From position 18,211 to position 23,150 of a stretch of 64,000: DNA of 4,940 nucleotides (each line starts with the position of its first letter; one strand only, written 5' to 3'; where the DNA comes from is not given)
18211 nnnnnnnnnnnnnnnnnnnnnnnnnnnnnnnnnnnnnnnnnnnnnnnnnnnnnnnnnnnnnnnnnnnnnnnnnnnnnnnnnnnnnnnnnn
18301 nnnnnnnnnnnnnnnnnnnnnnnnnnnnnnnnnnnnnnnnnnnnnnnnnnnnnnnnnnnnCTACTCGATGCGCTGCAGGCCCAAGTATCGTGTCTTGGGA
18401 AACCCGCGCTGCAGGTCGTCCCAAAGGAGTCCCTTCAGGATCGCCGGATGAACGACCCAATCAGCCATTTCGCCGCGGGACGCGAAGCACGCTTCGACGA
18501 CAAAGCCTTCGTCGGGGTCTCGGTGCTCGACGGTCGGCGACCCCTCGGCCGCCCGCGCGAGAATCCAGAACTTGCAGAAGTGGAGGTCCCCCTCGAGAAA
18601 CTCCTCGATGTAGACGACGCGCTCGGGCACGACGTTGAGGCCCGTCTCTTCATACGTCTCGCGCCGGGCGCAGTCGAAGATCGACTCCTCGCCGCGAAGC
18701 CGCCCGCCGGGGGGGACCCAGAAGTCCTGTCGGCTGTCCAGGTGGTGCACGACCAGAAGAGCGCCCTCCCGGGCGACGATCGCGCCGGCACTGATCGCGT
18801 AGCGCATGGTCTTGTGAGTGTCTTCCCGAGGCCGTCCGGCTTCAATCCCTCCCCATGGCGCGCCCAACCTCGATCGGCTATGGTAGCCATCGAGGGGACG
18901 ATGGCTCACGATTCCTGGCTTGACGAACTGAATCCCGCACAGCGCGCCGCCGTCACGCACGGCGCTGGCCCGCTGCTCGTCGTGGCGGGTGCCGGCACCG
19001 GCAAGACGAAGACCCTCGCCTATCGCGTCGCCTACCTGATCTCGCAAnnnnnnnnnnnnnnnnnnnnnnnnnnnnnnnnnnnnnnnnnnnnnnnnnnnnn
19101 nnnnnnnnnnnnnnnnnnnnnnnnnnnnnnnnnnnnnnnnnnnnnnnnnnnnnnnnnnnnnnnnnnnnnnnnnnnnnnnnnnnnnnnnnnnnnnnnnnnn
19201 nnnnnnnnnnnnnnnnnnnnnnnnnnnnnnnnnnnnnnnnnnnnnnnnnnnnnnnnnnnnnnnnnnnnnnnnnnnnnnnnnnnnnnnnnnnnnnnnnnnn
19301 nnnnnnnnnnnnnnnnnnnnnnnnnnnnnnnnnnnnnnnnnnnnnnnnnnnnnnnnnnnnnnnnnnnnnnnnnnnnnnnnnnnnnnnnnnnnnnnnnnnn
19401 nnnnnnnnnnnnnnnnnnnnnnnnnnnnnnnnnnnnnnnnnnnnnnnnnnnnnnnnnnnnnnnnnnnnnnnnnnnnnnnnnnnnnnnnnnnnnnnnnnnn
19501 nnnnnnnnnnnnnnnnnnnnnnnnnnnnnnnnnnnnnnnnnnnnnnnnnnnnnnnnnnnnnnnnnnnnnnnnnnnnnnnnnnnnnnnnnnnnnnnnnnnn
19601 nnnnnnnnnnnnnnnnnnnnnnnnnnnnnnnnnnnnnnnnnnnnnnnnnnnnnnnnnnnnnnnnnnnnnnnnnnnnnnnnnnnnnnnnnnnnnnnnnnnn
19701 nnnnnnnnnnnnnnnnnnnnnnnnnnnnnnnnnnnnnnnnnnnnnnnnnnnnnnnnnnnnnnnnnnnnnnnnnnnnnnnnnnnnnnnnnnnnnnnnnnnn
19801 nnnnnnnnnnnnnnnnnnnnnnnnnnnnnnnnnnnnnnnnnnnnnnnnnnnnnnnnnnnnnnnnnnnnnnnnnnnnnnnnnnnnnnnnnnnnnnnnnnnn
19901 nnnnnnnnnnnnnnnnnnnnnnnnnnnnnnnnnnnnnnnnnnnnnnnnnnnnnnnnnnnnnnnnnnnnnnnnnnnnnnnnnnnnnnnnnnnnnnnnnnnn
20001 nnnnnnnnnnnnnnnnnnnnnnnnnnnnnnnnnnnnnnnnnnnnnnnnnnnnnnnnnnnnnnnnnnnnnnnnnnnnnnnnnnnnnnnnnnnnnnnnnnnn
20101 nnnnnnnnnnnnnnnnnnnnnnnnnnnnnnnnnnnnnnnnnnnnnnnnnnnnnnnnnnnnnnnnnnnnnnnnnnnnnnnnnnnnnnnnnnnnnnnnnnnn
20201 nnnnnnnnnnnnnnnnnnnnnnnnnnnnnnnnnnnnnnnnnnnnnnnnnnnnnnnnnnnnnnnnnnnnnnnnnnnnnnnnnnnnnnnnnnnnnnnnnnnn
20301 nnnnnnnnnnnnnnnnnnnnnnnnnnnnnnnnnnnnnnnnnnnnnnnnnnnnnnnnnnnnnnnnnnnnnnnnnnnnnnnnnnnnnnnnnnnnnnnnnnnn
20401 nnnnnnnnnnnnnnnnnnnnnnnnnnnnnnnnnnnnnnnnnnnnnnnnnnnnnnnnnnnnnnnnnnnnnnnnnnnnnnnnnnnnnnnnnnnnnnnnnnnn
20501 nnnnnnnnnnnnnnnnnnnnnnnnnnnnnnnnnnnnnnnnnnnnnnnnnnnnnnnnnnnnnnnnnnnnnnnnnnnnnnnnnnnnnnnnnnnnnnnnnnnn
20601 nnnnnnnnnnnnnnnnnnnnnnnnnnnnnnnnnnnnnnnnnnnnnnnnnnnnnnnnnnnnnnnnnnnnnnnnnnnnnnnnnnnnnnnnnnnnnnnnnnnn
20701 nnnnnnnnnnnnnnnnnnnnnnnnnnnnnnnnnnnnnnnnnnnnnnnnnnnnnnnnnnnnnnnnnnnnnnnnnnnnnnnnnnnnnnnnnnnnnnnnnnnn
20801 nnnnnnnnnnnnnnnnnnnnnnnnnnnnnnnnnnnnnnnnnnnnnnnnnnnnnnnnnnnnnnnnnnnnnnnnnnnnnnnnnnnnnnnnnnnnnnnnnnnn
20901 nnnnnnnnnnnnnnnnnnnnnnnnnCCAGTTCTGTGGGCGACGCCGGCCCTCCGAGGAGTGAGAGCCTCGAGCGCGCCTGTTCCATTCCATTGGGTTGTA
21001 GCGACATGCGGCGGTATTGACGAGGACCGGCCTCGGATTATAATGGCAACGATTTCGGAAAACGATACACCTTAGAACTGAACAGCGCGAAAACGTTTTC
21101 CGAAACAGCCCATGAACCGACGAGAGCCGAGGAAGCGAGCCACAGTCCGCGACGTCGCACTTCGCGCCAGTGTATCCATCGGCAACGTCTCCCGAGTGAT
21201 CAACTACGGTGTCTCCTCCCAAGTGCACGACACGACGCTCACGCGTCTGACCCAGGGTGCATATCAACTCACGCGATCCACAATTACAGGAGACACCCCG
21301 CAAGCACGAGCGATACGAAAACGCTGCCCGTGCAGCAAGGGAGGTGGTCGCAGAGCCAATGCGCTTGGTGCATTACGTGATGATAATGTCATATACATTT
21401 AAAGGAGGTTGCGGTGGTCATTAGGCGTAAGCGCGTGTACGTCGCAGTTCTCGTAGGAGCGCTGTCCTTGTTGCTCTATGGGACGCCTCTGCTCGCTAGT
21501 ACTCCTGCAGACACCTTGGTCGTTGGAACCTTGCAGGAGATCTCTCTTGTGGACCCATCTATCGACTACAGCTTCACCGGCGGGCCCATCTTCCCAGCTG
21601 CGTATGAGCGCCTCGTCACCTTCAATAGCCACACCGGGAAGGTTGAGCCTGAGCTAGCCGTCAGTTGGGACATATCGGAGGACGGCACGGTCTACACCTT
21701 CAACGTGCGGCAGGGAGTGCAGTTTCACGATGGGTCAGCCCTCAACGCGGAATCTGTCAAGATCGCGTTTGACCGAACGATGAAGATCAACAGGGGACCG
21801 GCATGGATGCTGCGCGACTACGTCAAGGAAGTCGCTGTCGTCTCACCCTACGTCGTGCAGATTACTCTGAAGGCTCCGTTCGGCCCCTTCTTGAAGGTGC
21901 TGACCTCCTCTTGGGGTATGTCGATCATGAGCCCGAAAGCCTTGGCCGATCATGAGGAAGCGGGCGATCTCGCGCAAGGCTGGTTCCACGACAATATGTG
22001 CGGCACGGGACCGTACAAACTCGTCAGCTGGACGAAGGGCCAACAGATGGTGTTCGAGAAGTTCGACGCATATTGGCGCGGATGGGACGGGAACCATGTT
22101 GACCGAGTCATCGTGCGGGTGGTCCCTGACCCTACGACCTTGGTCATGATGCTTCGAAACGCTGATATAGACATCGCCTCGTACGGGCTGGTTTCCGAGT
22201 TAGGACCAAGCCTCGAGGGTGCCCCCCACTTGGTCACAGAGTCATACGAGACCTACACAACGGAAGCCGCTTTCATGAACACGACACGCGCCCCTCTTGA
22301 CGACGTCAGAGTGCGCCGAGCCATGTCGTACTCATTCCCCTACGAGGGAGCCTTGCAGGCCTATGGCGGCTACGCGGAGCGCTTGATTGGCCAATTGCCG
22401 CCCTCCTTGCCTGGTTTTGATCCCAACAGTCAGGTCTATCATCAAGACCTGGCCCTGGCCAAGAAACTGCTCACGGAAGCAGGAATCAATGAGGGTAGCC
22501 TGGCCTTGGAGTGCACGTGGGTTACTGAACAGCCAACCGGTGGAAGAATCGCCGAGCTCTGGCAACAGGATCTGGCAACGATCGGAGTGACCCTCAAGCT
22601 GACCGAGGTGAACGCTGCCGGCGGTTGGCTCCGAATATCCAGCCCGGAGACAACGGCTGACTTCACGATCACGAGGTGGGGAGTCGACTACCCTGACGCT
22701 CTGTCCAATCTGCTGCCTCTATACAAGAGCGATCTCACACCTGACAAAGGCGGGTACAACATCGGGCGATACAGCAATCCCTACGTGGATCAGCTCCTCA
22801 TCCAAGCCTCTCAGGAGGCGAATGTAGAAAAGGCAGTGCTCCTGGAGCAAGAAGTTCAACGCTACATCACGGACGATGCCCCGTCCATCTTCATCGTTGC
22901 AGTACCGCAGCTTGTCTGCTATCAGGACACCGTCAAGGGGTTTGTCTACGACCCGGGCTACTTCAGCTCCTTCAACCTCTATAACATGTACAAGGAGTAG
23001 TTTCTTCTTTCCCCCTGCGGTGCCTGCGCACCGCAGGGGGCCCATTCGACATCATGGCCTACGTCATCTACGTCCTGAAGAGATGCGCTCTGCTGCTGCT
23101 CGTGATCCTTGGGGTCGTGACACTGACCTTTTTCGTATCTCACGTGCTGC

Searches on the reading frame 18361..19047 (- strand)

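Call 29: search_protein_families(library=pfam, max_evalue=0.00001, proteins=[window:18361-19047:-])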
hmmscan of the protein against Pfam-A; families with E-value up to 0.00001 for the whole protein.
window:18361-19047:- (228 aa): 1 family
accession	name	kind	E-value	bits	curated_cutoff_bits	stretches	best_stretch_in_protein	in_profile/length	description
PF00293.34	NUDIX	-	7.4e-13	49.1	21.1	1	83-194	2-118/134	NUDIX domain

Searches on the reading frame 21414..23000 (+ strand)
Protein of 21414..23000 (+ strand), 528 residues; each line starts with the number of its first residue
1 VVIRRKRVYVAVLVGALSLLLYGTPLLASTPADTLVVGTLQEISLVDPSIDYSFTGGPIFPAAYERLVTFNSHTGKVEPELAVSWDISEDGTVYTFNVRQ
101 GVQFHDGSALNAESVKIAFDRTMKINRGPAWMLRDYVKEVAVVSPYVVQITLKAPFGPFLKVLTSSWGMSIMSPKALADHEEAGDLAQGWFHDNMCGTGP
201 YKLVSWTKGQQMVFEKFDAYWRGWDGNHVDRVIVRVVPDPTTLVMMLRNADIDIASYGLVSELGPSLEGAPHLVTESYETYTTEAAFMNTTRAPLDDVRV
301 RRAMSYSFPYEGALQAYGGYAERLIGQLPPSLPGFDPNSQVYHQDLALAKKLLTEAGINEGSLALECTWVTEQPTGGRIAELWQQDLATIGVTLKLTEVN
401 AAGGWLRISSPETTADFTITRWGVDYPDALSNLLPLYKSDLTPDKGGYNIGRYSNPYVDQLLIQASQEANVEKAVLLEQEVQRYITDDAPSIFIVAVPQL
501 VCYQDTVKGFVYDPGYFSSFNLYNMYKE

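Call 29: search_protein_families(library=pfam, max_evalue=0.00001, proteins=[window:21414-23000:+])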
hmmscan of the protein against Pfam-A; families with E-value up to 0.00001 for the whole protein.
window:21414-23000:+ (528 aa): 1 family
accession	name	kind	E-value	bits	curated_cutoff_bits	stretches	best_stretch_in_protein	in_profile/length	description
PF00496.27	SBP_bac_5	-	7.9e-83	279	32.4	1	76-439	1-363/368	Bacterial extracellular solute-binding proteins, family 5 Middle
